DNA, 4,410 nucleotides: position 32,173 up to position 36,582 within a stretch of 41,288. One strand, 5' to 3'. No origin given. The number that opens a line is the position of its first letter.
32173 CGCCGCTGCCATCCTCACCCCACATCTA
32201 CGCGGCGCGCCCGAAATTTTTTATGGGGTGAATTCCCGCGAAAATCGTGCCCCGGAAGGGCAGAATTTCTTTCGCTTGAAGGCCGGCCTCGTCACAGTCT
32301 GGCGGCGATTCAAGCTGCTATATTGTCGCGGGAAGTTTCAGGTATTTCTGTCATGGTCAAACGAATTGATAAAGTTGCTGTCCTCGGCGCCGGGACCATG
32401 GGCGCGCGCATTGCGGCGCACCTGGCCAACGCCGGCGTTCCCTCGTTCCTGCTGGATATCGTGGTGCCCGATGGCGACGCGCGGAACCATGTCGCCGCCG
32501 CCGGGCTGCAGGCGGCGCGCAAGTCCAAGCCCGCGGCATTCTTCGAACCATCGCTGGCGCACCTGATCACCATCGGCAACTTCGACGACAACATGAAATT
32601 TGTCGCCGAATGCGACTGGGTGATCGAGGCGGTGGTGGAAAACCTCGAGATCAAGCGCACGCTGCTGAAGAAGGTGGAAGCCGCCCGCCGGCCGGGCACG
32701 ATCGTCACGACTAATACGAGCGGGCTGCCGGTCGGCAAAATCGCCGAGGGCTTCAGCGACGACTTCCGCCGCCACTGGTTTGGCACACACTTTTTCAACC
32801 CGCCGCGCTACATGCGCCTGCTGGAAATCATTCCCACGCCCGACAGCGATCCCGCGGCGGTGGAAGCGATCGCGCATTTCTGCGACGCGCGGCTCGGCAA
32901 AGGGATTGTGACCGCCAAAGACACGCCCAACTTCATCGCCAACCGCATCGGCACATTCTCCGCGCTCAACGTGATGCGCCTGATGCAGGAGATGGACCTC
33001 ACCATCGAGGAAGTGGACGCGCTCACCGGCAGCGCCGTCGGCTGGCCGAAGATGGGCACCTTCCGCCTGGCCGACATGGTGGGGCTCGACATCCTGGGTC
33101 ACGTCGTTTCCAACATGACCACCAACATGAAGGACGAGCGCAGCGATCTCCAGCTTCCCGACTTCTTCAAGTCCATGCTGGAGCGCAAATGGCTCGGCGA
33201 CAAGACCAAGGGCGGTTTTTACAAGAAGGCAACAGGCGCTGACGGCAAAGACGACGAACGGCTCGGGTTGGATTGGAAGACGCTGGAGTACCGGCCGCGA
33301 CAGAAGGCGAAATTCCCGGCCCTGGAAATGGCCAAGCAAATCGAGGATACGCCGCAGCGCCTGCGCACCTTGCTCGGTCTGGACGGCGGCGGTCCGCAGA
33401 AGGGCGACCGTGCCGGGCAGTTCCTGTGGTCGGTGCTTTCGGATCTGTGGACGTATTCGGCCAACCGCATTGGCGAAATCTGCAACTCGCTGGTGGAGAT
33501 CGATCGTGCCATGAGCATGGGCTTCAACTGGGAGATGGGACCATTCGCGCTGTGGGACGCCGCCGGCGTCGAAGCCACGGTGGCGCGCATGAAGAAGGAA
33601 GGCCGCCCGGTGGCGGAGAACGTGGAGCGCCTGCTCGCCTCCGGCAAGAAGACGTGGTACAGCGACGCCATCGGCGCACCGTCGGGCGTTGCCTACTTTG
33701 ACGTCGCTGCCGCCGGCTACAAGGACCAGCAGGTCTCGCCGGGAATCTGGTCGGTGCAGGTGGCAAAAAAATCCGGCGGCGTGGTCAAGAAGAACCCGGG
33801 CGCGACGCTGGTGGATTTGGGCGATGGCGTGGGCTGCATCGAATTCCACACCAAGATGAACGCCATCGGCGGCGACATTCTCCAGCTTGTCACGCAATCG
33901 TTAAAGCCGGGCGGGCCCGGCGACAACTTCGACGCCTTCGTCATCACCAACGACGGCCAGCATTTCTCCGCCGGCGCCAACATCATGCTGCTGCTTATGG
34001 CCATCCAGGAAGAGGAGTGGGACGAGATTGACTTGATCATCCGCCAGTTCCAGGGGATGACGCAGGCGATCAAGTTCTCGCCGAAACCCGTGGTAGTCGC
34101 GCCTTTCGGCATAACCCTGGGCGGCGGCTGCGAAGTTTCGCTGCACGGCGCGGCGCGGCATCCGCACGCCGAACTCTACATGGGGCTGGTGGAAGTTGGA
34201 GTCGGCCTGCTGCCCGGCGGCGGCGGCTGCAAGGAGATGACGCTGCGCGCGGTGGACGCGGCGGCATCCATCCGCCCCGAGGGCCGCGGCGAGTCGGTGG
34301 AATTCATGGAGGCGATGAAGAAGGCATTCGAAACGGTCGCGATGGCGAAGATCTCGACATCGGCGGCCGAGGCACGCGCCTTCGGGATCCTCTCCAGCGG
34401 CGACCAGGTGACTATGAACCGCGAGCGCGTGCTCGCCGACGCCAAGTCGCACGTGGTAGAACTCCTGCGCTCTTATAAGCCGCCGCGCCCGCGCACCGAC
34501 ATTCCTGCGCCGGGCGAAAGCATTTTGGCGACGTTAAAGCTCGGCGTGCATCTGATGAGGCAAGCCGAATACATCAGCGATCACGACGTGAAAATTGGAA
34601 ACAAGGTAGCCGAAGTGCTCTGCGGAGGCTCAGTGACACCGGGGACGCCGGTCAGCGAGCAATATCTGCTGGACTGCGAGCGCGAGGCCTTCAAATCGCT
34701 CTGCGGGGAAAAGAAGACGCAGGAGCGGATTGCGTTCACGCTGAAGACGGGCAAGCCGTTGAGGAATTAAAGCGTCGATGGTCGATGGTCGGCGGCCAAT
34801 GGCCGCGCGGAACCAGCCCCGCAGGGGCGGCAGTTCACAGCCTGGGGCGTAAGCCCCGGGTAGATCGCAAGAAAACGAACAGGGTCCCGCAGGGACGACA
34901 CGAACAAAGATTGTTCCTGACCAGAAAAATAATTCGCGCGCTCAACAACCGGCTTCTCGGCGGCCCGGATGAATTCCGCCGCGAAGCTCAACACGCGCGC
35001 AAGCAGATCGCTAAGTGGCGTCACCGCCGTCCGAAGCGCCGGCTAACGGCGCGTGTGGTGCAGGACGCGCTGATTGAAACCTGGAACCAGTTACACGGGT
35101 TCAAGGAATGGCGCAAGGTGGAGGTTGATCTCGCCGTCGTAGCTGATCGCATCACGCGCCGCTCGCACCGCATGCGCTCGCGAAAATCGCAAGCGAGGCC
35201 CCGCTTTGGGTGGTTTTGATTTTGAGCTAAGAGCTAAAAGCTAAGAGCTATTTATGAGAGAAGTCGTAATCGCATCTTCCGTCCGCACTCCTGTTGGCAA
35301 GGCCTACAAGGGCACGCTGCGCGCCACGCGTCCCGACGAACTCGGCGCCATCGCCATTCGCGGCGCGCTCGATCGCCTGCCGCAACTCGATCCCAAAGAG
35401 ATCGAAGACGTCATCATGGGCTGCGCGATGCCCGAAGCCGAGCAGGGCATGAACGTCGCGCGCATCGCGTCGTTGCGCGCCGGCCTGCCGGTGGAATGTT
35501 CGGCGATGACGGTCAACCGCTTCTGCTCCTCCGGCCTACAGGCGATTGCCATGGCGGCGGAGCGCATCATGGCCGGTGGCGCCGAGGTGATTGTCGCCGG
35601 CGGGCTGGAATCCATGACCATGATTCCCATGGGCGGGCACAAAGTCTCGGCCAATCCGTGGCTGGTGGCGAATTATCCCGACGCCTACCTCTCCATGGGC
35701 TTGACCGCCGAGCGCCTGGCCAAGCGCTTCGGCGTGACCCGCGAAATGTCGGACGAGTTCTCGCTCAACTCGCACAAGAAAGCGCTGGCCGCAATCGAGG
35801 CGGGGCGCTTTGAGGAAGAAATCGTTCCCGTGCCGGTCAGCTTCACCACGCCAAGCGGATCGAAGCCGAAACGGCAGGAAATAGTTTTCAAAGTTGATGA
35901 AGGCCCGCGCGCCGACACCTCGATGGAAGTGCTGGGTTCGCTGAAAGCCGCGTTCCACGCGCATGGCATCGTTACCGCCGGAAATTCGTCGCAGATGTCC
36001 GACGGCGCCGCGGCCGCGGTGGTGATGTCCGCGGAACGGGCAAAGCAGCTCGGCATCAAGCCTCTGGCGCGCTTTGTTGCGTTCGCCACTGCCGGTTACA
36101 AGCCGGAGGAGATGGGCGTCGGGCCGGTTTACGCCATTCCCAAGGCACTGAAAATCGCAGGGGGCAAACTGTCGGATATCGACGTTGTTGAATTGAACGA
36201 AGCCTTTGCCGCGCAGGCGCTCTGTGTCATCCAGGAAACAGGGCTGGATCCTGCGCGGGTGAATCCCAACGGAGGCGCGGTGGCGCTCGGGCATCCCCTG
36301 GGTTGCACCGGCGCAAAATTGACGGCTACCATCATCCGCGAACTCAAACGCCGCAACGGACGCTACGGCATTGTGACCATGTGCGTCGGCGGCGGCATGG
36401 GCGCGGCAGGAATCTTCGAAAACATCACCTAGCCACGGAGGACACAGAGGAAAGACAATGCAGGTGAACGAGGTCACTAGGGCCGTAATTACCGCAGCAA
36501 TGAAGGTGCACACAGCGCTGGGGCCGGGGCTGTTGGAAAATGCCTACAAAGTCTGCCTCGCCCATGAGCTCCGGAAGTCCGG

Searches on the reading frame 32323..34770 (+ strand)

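Call 66: search_protein_families(library=pfam, proteins=[window:32323-34770:+], max_evalue=0.0001)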
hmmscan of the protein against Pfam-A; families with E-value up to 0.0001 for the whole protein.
window:32323-34770:+ (815 aa): 4 families
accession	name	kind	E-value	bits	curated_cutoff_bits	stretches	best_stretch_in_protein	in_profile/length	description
PF02737.24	3HCDH_N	-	9.8e-43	146.6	22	1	17-200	1-179/180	3-hydroxyacyl-CoA dehydrogenase, NAD binding domain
PF00725.27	3HCDH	-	6.3e-24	84.8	22.1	1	204-301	2-96/97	3-hydroxyacyl-CoA dehydrogenase, C-terminal domain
PF16113.10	ECH_2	-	1.6e-11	44.7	27.2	1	510-636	10-136/335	Enoyl-CoA hydratase/isomerase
PF00378.25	ECH_1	-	2.4e-07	30.8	27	1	501-644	4-144/251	Enoyl-CoA hydratase/isomerase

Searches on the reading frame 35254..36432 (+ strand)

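Call 66: search_protein_families(library=pfam, proteins=[window:35254-36432:+], max_evalue=0.0001)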
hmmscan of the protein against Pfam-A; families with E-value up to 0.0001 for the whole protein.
window:35254-36432:+ (392 aa): 3 families
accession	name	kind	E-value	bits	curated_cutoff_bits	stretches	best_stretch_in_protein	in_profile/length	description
PF00108.29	Thiolase_N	-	1.4e-72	244.7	26.4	1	4-260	1-259/260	Thiolase, N-terminal domain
PF02803.24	Thiolase_C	-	2.3e-47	160.1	27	1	269-389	2-122/123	Thiolase, C-terminal domain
PF00109.32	ketoacyl-synt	-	1.1e-06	28.9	20.8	1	63-122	149-205/252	Beta-ketoacyl synthase, N-terminal domain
